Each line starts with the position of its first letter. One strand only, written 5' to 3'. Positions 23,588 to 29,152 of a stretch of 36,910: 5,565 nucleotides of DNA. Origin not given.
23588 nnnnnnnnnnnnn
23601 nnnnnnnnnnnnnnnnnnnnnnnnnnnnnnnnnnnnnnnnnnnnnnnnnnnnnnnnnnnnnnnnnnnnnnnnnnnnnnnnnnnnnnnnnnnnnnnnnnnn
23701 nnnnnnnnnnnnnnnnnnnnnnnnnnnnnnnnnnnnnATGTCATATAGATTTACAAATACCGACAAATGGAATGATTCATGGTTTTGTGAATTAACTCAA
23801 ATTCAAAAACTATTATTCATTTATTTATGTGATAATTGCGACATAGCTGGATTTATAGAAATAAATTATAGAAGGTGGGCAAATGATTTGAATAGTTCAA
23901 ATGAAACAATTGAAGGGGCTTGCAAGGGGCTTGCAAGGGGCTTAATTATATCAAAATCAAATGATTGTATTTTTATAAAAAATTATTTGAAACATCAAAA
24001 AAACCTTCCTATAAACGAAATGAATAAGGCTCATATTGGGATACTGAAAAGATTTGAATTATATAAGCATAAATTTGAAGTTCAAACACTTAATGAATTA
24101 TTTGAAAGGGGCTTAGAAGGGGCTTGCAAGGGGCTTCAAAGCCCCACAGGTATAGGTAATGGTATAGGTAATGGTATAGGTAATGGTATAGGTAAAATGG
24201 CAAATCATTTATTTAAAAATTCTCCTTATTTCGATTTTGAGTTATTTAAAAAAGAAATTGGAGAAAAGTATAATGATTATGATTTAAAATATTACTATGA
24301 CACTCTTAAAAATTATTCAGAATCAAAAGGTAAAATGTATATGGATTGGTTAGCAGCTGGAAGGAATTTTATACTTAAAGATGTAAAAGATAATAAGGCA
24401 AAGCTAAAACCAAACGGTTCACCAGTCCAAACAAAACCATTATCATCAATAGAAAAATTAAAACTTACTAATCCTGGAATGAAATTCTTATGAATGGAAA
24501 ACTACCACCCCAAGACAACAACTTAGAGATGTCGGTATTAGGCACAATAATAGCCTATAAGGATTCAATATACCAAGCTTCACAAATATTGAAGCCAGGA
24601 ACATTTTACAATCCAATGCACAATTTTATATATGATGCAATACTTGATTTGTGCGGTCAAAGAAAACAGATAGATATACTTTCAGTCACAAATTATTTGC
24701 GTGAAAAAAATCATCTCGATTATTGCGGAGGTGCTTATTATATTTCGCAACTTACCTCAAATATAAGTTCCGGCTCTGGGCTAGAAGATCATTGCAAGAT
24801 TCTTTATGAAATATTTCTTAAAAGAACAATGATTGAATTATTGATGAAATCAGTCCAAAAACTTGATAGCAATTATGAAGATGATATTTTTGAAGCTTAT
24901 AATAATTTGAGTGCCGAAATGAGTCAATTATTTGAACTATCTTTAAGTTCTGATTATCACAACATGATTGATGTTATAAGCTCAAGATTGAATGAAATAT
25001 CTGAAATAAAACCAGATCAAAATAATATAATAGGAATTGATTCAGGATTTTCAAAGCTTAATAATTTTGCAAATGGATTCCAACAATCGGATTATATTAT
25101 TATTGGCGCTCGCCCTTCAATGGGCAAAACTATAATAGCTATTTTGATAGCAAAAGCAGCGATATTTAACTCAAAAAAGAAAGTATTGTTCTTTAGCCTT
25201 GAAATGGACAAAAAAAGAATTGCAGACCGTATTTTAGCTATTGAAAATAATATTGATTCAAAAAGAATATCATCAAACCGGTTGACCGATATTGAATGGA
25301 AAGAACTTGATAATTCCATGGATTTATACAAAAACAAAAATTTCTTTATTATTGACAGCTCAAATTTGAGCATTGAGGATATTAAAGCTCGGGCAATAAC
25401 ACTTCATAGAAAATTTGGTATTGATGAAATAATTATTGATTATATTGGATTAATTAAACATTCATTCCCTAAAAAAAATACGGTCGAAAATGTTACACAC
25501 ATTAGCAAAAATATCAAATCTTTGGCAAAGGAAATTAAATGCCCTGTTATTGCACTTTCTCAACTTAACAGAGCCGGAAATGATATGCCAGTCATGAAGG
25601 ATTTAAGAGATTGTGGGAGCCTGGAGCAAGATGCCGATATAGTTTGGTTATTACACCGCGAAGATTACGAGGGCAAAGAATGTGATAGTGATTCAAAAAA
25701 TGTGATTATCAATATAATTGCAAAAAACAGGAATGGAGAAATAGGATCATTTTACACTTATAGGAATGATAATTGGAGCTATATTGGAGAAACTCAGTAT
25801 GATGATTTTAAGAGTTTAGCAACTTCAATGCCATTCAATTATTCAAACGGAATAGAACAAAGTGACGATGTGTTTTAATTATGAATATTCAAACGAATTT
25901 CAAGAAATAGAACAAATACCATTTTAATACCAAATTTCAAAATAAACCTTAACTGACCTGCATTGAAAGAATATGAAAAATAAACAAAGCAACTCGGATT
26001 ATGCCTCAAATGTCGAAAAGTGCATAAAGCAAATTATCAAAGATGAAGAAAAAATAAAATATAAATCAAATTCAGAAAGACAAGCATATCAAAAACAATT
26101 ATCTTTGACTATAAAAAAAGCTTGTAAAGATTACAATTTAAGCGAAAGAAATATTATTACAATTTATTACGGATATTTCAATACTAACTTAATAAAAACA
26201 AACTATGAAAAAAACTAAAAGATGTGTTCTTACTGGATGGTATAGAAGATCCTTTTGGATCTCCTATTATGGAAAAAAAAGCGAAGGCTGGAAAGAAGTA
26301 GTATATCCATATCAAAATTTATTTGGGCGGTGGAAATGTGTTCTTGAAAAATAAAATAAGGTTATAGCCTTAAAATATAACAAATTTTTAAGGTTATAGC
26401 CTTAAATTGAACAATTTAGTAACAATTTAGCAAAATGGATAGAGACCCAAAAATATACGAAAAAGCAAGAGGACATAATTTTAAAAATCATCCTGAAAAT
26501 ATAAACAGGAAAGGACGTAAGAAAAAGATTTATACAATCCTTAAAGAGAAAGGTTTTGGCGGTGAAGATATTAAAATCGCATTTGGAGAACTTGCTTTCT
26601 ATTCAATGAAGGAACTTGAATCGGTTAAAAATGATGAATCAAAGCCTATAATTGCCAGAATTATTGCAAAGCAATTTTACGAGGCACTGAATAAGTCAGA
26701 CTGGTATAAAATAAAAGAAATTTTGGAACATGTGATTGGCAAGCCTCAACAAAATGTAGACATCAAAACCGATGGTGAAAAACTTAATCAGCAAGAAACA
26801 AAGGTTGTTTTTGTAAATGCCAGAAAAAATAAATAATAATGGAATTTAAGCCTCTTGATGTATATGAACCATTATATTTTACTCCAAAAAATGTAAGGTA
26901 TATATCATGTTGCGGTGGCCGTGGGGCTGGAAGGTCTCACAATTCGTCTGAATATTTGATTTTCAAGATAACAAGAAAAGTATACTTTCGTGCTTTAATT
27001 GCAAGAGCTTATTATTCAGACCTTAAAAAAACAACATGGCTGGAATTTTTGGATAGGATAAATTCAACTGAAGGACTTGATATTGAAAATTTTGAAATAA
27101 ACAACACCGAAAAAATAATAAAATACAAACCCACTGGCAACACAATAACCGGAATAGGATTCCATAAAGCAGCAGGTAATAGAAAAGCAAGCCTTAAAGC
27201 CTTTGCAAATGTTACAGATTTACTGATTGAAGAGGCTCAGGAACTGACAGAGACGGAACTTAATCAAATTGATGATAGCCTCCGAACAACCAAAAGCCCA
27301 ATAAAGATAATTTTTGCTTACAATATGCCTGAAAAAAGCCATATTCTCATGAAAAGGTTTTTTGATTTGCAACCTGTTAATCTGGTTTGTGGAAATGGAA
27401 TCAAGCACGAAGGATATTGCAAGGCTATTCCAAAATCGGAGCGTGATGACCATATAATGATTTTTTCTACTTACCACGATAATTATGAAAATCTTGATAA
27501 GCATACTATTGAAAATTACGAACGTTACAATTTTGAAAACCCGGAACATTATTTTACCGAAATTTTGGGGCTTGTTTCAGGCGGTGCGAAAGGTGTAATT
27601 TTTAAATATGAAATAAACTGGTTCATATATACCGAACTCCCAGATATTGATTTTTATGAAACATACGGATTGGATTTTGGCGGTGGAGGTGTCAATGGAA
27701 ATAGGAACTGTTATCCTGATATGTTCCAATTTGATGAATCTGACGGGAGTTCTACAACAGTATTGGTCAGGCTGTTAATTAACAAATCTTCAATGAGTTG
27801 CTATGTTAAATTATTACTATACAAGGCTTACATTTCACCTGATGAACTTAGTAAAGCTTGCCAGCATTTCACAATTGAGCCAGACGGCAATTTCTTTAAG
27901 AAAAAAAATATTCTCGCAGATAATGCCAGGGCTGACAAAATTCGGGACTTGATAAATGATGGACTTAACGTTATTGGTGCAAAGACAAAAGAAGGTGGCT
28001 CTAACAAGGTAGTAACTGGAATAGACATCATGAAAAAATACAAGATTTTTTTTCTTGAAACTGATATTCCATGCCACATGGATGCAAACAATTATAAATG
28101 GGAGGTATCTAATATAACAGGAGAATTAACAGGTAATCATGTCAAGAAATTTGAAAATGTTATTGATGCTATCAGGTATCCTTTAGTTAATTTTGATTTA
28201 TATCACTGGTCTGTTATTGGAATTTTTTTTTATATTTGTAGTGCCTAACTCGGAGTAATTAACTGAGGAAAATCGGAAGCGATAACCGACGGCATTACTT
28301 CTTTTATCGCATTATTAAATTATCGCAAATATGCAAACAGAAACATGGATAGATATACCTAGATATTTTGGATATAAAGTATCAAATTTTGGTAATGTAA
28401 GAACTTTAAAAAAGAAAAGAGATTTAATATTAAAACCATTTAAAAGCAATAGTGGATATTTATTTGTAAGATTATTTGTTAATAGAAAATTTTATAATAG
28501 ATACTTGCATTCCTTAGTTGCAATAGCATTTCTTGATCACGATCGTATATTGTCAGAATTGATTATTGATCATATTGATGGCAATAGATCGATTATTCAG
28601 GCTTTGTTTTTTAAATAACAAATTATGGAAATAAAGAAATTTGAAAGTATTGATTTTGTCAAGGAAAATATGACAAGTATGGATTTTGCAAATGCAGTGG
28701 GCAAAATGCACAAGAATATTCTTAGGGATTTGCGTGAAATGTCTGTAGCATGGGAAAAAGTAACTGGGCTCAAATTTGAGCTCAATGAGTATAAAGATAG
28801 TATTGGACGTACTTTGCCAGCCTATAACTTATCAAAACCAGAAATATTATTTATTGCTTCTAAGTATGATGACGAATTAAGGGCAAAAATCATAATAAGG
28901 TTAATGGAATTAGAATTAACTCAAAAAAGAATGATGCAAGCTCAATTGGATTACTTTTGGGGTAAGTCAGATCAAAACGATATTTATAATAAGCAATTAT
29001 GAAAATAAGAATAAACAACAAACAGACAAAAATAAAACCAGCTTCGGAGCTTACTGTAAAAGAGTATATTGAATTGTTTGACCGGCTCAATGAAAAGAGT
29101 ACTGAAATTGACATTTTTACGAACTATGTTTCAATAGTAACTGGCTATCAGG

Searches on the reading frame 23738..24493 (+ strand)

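Call 10: search_protein_families(library=phrogs, proteins=[window:23738-24493:+], max_evalue=0.001)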
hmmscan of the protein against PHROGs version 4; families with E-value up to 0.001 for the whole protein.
window:23738-24493:+ (251 aa): 1 family
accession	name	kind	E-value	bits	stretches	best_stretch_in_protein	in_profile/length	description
phrog_270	-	DNA, RNA and nucleotide metabolism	1.8e-05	25.3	1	5-90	34-120/383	replication initiation protein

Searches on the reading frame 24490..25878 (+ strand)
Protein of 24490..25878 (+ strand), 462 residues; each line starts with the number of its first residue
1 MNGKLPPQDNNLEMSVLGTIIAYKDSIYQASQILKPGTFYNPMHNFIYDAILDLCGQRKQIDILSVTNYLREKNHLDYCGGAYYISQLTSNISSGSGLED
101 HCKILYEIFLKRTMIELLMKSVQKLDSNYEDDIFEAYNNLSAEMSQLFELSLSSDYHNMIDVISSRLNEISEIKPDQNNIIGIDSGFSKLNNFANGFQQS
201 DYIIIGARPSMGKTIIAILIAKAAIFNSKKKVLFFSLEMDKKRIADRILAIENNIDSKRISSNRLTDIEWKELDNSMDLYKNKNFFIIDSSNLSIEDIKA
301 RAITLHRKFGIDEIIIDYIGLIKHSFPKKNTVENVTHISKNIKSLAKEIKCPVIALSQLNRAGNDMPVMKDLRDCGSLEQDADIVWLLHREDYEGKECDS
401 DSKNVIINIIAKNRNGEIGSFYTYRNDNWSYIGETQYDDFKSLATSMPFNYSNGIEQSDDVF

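Call 10: search_protein_families(library=phrogs, proteins=[window:24490-25878:+], max_evalue=0.001)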
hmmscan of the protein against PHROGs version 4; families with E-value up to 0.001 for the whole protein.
window:24490-25878:+ (462 aa): 6 families
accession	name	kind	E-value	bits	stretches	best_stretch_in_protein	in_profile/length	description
phrog_19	-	DNA, RNA and nucleotide metabolism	1.6e-93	315.6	1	2-426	153-573/621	DnaB-like replicative helicase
phrog_239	-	DNA, RNA and nucleotide metabolism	3.1e-40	139.9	1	181-443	339-608/801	DNA primase/helicase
phrog_243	-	DNA, RNA and nucleotide metabolism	2.4e-37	129.4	1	171-418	8-246/273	DnaB-like replicative helicase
phrog_11530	-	unknown function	1.3e-29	104.4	1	282-424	3-147/184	-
phrog_5482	-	unknown function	2.5e-06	27.5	1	179-416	26-278/341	-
phrog_19347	-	unknown function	0.00036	21.9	0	372-397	1-26/79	-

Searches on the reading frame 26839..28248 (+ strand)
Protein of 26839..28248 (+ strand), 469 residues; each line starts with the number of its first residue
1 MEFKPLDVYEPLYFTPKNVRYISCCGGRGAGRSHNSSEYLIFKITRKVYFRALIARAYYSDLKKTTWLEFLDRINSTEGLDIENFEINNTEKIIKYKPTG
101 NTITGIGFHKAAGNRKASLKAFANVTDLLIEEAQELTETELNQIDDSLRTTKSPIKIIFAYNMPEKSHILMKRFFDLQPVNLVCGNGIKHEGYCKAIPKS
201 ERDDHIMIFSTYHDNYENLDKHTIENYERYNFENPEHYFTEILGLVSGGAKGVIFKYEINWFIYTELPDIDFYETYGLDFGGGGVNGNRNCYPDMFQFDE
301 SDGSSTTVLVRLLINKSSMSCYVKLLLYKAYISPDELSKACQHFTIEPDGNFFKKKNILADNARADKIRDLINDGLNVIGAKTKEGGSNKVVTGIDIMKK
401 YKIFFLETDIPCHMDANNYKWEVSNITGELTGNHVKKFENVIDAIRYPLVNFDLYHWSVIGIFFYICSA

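Call 10: search_protein_families(library=phrogs, proteins=[window:26839-28248:+], max_evalue=0.001)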
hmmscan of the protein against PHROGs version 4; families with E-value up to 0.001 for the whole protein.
window:26839-28248:+ (469 aa): 4 families
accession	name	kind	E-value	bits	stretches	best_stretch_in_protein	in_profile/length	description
phrog_3717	-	head and packaging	3.1e-24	86.9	1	17-181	21-183/277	terminase large subunit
phrog_2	-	head and packaging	6.2e-18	65.9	1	10-450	275-590/807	terminase large subunit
phrog_6672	-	head and packaging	2.2e-13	51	1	354-449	33-126/145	terminase large subunit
phrog_5653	-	head and packaging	6.9e-10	40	1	307-450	45-178/199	terminase large subunit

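Call 94: find_related_loci(query=window:26839-28248:+, collection=viral_contigs, flank=10000)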
Query window:26839-28248:+ (469 aa) in viral_contigs; peptide patterns used: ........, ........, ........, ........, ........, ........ (x = any residue, [..] = any of these).
15 stretches matched a pattern, but none encodes a relative of the query by tblastn (E <= 1e-3).

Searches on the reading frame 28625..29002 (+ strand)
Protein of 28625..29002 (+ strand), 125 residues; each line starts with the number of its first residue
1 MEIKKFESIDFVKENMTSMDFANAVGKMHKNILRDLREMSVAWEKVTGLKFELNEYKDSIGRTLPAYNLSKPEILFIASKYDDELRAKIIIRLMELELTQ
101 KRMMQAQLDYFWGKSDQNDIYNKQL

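Call 10: search_protein_families(library=phrogs, proteins=[window:28625-29002:+], max_evalue=0.001)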
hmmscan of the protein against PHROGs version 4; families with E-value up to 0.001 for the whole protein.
window:28625-29002:+ (125 aa): 9 families
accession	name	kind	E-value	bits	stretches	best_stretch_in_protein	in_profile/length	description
phrog_10324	-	transcription regulation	3.3e-13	51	1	13-102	3-96/205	anti-repressor Ant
phrog_8235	-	transcription regulation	6.5e-13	49.8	1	15-103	12-108/219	anti-repressor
phrog_63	-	transcription regulation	1.8e-10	41.8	1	13-103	130-225/431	anti-repressor Ant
phrog_2657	-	transcription regulation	4e-08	33.9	1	16-93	24-103/243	transcriptional regulator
phrog_518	-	transcription regulation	2.7e-07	31.4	1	17-78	25-85/268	Rha-like transcriptional regulator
phrog_995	-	transcription regulation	0.00012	22.7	1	16-72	121-176/307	transcriptional regulator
phrog_821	-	transcription regulation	0.00012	22.7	1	17-79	165-226/324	transcriptional regulator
phrog_18886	-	unknown function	0.00047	20.7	1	16-88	19-94/269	-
phrog_373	-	transcription regulation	0.00078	19.8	1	16-107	100-195/373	anti-repressor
